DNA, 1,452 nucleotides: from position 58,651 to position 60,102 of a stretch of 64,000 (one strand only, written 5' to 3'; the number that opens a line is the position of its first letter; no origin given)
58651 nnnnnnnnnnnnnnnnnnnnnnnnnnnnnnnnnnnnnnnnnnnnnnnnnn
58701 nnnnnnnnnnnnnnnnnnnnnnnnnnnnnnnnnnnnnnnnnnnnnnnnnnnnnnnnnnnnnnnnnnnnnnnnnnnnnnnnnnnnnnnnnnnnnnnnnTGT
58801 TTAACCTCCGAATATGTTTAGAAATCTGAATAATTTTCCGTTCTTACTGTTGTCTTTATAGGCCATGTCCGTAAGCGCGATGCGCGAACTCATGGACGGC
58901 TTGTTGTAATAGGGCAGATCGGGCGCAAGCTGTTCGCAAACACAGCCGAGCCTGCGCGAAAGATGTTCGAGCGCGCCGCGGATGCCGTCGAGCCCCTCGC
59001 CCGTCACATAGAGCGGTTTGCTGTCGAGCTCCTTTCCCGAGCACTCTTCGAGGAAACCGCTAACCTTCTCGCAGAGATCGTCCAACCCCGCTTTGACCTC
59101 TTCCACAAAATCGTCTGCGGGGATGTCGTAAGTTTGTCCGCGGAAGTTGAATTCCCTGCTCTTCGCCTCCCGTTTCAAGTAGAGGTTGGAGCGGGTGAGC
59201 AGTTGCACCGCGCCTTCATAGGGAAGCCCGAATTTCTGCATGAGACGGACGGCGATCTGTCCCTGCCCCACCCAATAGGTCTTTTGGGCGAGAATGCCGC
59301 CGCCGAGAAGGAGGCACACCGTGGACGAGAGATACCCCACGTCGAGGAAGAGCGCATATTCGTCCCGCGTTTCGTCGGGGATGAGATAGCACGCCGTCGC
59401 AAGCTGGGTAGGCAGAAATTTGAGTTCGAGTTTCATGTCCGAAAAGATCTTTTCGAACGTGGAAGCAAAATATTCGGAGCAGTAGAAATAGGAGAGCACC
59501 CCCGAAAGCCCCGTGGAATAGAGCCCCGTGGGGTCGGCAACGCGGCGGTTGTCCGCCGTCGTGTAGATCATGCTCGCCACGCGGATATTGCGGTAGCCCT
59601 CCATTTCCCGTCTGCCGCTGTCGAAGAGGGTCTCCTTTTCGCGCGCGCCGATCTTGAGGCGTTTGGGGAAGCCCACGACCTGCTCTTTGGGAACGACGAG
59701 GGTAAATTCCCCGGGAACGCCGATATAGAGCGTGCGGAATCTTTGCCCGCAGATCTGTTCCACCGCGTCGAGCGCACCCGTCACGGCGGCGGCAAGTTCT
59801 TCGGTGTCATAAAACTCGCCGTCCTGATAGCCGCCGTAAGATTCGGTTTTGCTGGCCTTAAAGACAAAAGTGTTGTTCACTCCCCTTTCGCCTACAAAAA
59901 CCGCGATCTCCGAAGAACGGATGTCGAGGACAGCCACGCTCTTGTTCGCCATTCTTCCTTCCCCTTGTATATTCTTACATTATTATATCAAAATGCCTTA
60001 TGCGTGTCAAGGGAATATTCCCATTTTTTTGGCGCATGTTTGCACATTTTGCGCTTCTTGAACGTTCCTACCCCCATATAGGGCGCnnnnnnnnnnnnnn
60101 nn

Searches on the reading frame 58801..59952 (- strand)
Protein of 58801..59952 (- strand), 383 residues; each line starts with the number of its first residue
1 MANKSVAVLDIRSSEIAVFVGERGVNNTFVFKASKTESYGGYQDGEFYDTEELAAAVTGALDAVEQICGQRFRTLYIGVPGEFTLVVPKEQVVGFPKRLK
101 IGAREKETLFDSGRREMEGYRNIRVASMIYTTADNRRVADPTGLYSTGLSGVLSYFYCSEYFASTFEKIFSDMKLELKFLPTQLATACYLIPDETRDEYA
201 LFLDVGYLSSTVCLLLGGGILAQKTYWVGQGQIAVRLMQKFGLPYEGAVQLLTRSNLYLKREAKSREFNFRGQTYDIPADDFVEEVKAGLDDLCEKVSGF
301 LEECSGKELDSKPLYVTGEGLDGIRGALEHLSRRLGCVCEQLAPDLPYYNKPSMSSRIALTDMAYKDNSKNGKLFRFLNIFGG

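Call 3: search_protein_families(library=pfam, proteins=[window:58801-59952:-], max_evalue=0.1)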
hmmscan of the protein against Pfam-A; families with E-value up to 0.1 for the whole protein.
window:58801-59952:- (383 aa): 0 families

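Call 33: search_protein_families(library=ncbifam, proteins=[window:58801-59952:-], max_evalue=0.01)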
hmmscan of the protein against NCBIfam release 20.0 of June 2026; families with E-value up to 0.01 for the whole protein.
window:58801-59952:- (383 aa): 2 families
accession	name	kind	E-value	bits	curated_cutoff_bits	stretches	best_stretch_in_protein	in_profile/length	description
TIGR01174.1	ftsA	equivalog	2.3e-11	43.4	175.85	1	6-251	2-249/371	cell division protein FtsA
TIGR01175.1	pilM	subfamily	2.4e-06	26.8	133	1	196-344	186-315/348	type IV pilus assembly protein PilM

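Call 42: find_related_loci(query=window:58801-59952:-, collection=genome_contigs, flank=5000)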
Query window:58801-59952:- (383 aa) in genome_contigs; peptide patterns used: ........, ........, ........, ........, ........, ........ (x = any residue, [..] = any of these).
144 stretches matched a pattern; 16 encode a relative of the query (tblastn E <= 1e-3); 16 distinct loci.
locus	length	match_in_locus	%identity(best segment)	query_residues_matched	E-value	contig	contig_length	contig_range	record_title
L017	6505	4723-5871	97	1-383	0e+0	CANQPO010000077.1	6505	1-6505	MAG: uncultured Clostridia bacterium isolate Lapin-012__bin43 genome assembly, contig: Lapin-012__NODE_11763_length_6505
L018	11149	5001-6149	91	1-383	0e+0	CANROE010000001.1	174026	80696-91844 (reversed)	MAG: uncultured Clostridia bacterium isolate Lapin-020__bin38 genome assembly, contig: Lapin-020__NODE_31_length_174026_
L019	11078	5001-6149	88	1-383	0e+0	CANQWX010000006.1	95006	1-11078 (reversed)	MAG: uncultured Clostridia bacterium isolate Lapin-020__bin18 genome assembly, contig: Lapin-020__NODE_165_length_95006_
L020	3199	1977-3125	89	1-383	0e+0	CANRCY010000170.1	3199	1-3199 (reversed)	MAG: uncultured Clostridia bacterium isolate Lapin-026__bin67 genome assembly, contig: Lapin-026__NODE_41353_length_3199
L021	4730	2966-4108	84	1-383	0e+0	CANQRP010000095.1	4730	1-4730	MAG: uncultured Clostridia bacterium isolate Lapin-021__bin27 genome assembly, contig: Lapin-021__NODE_22356_length_4730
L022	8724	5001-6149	85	1-383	0e+0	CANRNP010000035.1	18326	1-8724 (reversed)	MAG: uncultured Clostridia bacterium isolate Lapin-021__bin56 genome assembly, contig: Lapin-021__NODE_3432_length_18326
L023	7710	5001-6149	72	1-383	0e+0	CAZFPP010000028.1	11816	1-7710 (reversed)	MAG TPA_asm: uncultured Clostridia bacterium isolate SRP222994_co1_82 genome assembly, contig: NODE_11473_length_11816_c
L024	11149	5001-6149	73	1-383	0e+0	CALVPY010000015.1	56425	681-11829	MAG: uncultured Clostridia bacterium isolate BRZ_NI__bin24 genome assembly, contig: BRZ_NI__NODE_645_length_56425_cov_5.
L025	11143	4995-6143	72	1-383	0e+0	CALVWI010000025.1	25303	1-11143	MAG: uncultured Clostridia bacterium isolate BRZ_FB__bin42 genome assembly, contig: BRZ_FB__NODE_2482_length_25303_cov_3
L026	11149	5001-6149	72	1-383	0e+0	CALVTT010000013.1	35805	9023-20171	MAG: uncultured Clostridia bacterium isolate BRZ_KS__bin81 genome assembly, contig: BRZ_KS__NODE_1760_length_35805_cov_1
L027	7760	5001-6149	72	1-383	0e+0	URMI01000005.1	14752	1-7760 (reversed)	uncultured Clostridia bacterium isolate UMGS1133 genome assembly, contig: NODE_93_length_14752_cov_4.31156, whole genome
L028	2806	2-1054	79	32-383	0e+0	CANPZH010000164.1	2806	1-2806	MAG: uncultured Clostridia bacterium isolate Lapin-002__bin41 genome assembly, contig: Lapin-002__NODE_50681_length_2806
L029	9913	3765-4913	72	1-383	0e+0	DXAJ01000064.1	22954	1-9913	MAG TPA_asm: Candidatus Gallimonas gallistercoris isolate CHK156-179 CHK156__C179467_L22954_SAMEA104467446, whole genome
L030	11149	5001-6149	70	1-383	0e+0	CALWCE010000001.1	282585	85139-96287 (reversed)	MAG: uncultured Clostridia bacterium isolate BRZ_DM__bin13 genome assembly, contig: BRZ_DM__NODE_32_length_282585_cov_34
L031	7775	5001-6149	73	1-383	0e+0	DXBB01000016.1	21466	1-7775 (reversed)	MAG TPA_asm: Candidatus Gallimonas intestinavium isolate ChiW7-2402 ChiW7__C16759_L21466_SAMN06858607, whole genome shot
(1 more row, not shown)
